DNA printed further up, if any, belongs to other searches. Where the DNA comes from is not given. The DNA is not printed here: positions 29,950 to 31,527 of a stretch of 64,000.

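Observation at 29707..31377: Threonine-synthase-like PLP enzyme fused to a response-regulator receiver, immediately followed by a DMT exporter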

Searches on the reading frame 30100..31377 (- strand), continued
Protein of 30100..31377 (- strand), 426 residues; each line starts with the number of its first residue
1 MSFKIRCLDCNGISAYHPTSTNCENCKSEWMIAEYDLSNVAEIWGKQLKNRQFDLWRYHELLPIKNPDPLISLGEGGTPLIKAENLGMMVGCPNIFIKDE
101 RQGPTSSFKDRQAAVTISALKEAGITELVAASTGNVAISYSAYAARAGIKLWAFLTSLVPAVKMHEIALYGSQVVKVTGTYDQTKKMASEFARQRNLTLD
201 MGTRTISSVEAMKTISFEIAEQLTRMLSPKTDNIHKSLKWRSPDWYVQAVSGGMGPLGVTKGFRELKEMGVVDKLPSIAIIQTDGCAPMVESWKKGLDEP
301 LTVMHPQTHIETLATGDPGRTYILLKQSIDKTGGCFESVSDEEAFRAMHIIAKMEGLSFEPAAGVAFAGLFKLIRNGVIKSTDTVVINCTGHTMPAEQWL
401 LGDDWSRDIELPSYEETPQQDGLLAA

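Call 24: search_solved_structures(query=window:30100-31377:-, max_evalue=1e-10, show_alignments=5)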
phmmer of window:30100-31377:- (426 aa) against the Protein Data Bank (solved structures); distinct sequences matched with E-value up to 1e-10: 5.
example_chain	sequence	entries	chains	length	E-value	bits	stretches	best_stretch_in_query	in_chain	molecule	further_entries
2zsj_A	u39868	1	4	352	1e-43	152.8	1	55-394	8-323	Threonine synthase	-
2d1f_A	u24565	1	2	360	3.5e-40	141.2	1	57-395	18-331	Threonine synthase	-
1uim_A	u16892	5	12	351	1.6e-37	132.4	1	56-394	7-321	Threonine Synthase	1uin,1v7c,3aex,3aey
6cgq_A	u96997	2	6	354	5.2e-33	117.5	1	56-415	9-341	Threonine synthase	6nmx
1e5x_A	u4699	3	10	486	1.4e-24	89.8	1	56-396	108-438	THREONINE SYNTHASE | THREONINE SYNTHASE 1, CHLOROPLASTIC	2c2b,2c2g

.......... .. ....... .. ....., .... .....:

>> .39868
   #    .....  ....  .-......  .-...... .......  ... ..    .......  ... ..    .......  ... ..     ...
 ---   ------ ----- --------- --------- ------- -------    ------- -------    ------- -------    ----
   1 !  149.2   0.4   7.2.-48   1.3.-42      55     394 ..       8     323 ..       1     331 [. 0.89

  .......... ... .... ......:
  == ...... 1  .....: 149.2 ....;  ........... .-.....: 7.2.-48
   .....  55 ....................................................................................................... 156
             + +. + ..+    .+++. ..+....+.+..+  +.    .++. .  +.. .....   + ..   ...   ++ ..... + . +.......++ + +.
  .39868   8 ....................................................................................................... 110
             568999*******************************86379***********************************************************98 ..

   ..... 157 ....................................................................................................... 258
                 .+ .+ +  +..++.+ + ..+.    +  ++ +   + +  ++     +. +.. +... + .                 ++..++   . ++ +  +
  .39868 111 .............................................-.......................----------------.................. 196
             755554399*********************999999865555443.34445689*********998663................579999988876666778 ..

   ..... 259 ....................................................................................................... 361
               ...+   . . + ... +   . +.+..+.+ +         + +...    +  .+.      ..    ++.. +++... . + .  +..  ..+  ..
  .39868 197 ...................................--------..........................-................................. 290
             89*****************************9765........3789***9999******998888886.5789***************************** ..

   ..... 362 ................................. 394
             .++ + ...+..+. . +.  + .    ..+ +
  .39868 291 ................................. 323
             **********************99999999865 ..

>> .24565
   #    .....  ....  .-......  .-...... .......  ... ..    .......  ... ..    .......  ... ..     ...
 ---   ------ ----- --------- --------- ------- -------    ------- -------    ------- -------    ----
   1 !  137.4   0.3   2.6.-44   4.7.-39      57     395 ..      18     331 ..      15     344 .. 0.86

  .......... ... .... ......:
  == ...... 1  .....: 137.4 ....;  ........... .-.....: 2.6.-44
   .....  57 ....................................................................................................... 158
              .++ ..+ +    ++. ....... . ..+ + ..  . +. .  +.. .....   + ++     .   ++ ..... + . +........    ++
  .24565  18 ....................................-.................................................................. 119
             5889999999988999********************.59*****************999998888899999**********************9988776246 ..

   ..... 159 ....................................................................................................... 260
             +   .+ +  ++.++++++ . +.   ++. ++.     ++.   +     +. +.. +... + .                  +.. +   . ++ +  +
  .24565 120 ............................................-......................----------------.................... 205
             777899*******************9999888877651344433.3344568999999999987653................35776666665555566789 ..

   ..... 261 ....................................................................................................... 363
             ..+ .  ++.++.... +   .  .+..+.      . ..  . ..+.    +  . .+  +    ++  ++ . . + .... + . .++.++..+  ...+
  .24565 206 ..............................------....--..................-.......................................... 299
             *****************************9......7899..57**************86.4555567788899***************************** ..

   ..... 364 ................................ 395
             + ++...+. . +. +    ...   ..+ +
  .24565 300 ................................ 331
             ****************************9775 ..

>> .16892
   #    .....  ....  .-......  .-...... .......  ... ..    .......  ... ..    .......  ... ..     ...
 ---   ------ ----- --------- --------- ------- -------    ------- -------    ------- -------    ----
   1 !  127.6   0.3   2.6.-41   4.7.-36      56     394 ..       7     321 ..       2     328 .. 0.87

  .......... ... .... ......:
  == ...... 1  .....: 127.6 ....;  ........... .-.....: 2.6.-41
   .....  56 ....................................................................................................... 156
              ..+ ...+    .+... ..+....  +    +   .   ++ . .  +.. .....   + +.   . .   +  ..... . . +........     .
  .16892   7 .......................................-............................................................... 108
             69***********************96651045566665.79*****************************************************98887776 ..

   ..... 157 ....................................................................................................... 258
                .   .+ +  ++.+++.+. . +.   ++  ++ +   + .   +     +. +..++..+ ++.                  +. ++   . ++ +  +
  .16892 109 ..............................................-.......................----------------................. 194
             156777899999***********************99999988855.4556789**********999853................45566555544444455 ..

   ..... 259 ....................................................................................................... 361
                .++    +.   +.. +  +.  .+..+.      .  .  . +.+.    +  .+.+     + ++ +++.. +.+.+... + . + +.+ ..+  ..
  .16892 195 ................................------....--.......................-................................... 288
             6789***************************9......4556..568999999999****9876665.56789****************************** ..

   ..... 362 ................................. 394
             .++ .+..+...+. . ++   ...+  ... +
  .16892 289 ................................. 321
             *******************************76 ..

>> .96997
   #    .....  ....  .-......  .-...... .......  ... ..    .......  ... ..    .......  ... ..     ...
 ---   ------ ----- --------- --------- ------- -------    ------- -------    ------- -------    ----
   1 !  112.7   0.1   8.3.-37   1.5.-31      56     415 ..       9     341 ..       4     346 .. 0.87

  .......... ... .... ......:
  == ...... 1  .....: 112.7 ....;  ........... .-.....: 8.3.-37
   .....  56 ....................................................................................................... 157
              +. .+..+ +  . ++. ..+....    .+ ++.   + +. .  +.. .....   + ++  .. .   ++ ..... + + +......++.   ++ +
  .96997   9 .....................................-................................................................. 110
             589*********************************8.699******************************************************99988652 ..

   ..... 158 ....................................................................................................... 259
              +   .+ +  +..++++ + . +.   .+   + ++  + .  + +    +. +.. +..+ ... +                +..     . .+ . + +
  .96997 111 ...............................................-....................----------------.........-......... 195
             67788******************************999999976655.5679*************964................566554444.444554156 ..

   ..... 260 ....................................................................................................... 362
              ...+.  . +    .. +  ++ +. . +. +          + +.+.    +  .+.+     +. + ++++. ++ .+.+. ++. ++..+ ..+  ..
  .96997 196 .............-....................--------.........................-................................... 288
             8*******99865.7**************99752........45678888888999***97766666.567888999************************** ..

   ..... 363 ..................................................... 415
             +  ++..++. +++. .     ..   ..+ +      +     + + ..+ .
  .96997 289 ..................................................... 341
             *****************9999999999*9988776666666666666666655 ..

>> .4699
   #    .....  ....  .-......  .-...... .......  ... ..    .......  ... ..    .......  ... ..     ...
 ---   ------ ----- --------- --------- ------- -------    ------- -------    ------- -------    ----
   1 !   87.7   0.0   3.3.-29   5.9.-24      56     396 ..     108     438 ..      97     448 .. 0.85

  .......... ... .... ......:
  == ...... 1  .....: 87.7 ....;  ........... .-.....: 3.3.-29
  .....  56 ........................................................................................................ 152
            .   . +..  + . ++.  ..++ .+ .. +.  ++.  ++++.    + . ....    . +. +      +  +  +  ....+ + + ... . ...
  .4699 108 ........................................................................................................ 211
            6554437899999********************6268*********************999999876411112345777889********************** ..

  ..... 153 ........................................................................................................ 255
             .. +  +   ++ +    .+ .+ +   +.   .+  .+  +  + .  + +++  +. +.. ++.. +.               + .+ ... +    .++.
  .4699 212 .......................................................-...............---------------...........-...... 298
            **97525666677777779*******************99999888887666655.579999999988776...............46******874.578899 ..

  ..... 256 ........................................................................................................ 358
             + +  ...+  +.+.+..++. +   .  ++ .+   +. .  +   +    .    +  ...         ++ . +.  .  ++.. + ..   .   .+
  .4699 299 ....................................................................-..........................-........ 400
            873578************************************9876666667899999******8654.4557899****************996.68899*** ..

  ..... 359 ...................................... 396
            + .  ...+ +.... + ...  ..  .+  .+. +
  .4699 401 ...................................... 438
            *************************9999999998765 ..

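Call 27: find_encoding_contigs(protein=P0125, flank=8000, max_places=4)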
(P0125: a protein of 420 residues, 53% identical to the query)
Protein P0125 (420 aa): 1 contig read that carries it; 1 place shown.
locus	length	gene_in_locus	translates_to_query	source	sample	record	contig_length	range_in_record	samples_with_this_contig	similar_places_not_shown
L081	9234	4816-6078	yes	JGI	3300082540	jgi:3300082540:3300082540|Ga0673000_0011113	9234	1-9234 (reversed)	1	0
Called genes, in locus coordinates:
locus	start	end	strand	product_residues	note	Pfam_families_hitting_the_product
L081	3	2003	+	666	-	?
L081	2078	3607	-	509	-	PF00270:DEAD, PF04851:ResIII, PF18766:SWI2_SNF2 (weak), PF00271:Helicase_C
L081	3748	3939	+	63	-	-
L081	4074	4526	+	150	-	PF00814:TsaD (weak)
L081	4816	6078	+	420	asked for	PF00291:PALP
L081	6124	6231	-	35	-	-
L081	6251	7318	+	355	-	PF01207:Dus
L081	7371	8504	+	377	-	PF06835:LptC, PF03968:LptD_N (faint)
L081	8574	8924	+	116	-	PF01250:Ribosomal_S6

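Call 28: find_encoding_contigs(protein=P0123, flank=8000, max_places=4)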
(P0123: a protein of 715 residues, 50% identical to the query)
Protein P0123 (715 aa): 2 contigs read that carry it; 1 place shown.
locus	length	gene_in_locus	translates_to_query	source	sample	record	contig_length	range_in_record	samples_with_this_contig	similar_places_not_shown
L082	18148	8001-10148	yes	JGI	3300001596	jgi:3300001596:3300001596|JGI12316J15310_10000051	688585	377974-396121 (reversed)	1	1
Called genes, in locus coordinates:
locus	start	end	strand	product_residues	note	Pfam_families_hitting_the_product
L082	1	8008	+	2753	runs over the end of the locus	PF21623:HK_sensor_dom_bact, PF00672:HAMP, PF01590:GAF, PF13185:GAF_2, PF01590:GAF, PF13185:GAF_2, PF08447:PAS_3, PF01590:GAF, +31 more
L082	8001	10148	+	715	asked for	PF00291:PALP, PF00072:Response_reg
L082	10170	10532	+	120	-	PF00072:Response_reg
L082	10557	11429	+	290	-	PF00583:Acetyltransf_1, PF13508:Acetyltransf_7 (weak)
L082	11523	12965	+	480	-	-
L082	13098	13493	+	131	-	PF00903:Glyoxalase (faint), PF18029:Glyoxalase_6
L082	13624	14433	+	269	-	PF01061:ABC2_membrane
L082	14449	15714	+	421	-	PF00005:ABC_tran, PF13304:AAA_21 (faint), PF14524:Wzt_C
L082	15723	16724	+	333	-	-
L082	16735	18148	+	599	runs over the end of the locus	PF13522:GATase_6, PF13537:GATase_7, PF12481:DUF3700 (weak), PF00733:Asn_synthase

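Call 33: find_encoding_contigs(protein=P0127, flank=8000, max_places=3)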
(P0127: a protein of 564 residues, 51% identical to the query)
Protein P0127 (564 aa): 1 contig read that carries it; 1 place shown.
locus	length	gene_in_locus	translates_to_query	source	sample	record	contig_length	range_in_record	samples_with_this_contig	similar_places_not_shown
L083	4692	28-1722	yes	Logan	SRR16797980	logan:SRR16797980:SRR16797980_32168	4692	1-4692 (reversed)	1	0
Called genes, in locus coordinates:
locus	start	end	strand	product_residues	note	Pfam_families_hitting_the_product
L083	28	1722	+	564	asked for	PF00291:PALP, PF00072:Response_reg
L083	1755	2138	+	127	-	PF00072:Response_reg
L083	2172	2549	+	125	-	PF00072:Response_reg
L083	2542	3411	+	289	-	PF13302:Acetyltransf_3 (weak), PF00583:Acetyltransf_1, PF13673:Acetyltransf_10 (weak), PF24553:Rv0428c_C (weak), PF13508:Acetyltransf_7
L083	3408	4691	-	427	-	?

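Call 34: find_encoding_contigs(protein=P0126, flank=8000, max_places=3)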
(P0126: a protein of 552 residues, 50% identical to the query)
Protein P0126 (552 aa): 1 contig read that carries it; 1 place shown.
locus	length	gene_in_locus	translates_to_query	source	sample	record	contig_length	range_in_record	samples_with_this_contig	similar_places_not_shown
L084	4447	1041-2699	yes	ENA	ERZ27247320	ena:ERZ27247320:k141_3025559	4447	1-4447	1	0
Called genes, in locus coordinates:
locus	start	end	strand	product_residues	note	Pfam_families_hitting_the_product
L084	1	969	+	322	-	?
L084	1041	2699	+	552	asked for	PF00291:PALP, PF00072:Response_reg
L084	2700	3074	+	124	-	PF00072:Response_reg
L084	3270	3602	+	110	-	-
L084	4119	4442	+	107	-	-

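Call 35: find_encoding_contigs(protein=P0135, flank=8000, max_places=3)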
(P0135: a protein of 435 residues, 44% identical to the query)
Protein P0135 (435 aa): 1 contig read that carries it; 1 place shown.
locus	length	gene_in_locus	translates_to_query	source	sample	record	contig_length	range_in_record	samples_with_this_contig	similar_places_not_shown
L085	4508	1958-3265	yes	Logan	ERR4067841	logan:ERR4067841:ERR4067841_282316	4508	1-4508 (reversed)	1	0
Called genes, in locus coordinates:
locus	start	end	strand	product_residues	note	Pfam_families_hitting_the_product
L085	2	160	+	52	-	?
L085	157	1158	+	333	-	PF01073:3Beta_HSD, PF01370:Epimerase, PF04321:RmlD_sub_bind, PF05368:NmrA, PF13460:NAD_binding_10, PF16363:GDP_Man_Dehyd, PF07993:NAD_binding_4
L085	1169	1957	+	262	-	PF01209:Ubie_methyltran, PF13489:Methyltransf_23, PF13847:Methyltransf_31, PF08241:Methyltransf_11, PF08242:Methyltransf_12, PF13649:Methyltransf_25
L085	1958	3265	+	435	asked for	PF00291:PALP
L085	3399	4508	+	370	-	?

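Call 38: find_encoding_contigs(protein=P0132, flank=8000, max_places=3)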
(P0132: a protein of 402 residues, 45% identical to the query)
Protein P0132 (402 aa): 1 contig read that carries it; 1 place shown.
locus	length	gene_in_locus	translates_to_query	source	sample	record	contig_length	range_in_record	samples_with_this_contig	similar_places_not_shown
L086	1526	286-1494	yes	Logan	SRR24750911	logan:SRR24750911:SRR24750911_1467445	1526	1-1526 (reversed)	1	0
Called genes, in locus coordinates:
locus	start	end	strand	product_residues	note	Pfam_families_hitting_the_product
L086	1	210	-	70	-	?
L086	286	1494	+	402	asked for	PF00291:PALP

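Call 39: find_encoding_contigs(protein=P0121, flank=8000, max_places=3)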
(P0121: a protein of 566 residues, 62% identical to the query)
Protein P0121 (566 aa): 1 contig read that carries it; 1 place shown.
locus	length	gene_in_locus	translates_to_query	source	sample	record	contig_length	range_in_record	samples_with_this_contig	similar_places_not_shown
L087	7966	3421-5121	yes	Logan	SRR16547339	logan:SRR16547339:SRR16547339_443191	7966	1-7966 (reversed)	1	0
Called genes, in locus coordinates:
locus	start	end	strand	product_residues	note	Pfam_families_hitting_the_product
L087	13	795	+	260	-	PF00142:Fer4_NifH (faint), PF01656:CbiA, PF06564:CBP_BcsQ, PF09140:MipZ, PF10609:ParA, PF13614:AAA_31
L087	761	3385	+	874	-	PF13492:GAF_3, PF01590:GAF, PF13185:GAF_2, PF01590:GAF, PF13185:GAF_2, PF13492:GAF_3, PF00512:HisKA, PF02518:HATPase_c, +3 more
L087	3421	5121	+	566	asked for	PF00291:PALP, PF00072:Response_reg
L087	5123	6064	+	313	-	PF00892:EamA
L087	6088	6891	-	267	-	PF00072:Response_reg, PF00486:Trans_reg_C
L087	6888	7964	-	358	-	?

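Call 40: find_homologous_proteins(query=P0195, max_evalue=1e-30)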
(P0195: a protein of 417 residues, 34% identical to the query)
Query P0195 (417 aa): 8000 proteins with E <= 1e-30 among 8000 candidates; the best 120 are listed.
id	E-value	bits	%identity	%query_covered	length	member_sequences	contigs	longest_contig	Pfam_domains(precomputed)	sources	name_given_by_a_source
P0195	5.4e-279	943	100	100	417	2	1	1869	PF00291.32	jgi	-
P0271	1.9e-241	819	86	100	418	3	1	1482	PF00291.32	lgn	-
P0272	3.8e-229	779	84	97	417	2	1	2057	PF00291.32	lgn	-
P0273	3.2e-137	476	55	92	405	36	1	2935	PF00291.32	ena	-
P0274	5.4e-133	462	55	93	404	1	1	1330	PF00291.32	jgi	jgi:threonine synthase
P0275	1.3e-132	461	53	92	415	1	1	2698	PF00291.32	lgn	-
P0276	3.3e-132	459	53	92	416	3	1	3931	PF00291.32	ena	-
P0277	3.7e-132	459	53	92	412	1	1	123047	PF00291.32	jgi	-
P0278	7.8e-132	458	53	94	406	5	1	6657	PF00291.32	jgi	-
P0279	8.2e-132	458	53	96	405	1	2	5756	PF00291.32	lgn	-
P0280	1.0e-131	458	55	91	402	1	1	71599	PF00291.32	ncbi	-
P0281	1.6e-131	457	52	94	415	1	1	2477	PF00291.32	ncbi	-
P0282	4.3e-131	456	52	94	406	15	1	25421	PF00291.32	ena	-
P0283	5.0e-131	456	54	96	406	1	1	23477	PF00291.32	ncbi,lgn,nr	ncbi:MAG: threonine synthase [Euryarchaeota archaeon]|nr:threonine synthase [Euryarchaeota archaeon]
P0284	5.2e-131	456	52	92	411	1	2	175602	PF00291.32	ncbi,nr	ncbi:MAG: threonine synthase [Nitrososphaerota archaeon]|nr:threonine synthase [Candidatus Bathyarch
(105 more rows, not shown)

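Call 50: find_encoding_contigs(protein=P0141, flank=8000, max_places=3)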
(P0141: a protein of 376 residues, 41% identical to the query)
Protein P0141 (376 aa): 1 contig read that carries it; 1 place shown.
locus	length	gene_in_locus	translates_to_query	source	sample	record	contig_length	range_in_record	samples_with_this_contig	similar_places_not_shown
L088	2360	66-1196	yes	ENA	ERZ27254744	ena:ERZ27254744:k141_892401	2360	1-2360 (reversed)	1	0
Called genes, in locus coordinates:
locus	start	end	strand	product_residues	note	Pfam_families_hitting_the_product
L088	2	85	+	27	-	?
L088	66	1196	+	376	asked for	PF00291:PALP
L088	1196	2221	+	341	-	-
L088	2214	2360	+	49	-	?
